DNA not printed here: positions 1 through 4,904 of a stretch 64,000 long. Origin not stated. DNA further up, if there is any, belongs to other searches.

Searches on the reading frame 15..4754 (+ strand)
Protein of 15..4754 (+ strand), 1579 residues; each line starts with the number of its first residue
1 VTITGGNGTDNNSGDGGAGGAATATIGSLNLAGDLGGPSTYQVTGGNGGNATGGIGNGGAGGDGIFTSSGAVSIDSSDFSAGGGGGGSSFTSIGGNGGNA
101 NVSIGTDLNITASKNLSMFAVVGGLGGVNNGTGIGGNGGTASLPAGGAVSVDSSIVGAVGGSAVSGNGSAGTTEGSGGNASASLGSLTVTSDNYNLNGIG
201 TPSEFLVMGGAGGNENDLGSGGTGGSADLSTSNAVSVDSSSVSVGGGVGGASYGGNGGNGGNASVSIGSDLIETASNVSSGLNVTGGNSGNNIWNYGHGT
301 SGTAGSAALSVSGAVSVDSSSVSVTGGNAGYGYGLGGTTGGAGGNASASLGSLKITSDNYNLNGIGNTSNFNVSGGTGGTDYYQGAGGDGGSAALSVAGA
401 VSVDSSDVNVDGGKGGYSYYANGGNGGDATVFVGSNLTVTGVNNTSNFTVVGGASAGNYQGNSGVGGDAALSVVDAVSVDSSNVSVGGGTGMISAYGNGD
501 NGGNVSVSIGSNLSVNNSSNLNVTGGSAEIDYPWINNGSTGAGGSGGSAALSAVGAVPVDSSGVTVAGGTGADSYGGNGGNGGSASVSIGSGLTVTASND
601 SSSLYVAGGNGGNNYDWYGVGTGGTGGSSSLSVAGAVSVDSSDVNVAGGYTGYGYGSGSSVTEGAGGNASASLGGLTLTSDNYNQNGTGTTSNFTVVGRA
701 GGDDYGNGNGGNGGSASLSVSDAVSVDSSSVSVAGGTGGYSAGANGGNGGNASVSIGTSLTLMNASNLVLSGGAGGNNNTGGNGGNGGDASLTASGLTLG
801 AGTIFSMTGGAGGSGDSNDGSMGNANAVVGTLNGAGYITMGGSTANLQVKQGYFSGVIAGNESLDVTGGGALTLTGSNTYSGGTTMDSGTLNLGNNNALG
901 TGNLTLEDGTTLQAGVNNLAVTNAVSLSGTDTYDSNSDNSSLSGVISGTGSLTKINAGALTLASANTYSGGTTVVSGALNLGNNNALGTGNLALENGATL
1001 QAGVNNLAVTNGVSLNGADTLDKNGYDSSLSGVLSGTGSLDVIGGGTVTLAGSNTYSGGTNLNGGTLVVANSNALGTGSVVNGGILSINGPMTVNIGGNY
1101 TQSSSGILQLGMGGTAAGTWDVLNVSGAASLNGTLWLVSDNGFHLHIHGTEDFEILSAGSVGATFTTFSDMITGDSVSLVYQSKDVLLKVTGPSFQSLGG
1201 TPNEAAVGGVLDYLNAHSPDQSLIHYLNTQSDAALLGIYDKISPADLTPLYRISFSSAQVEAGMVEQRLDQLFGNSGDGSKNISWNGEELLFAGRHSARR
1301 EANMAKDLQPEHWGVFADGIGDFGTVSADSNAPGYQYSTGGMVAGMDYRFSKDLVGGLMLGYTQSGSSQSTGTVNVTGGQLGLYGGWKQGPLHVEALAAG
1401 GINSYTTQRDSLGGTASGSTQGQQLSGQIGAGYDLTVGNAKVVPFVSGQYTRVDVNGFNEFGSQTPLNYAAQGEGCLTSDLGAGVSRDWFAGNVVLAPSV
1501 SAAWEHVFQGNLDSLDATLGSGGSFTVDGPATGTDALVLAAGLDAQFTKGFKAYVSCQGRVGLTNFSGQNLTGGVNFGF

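Call 50: search_protein_families(library=pfam, proteins=[window:15-4754:+], max_evalue=0.0001)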
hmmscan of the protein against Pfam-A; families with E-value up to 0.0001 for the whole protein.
window:15-4754:+ (1579 aa): 2 families
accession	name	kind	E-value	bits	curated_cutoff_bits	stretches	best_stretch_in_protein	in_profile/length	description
PF03797.25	Autotransporter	-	3.7e-51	174.8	26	1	1315-1556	1-253/255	Autotransporter beta-domain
PF12951.13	PATR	-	2.1e-13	50.5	27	3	1044-1069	5-30/30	Passenger-associated-transport-repeat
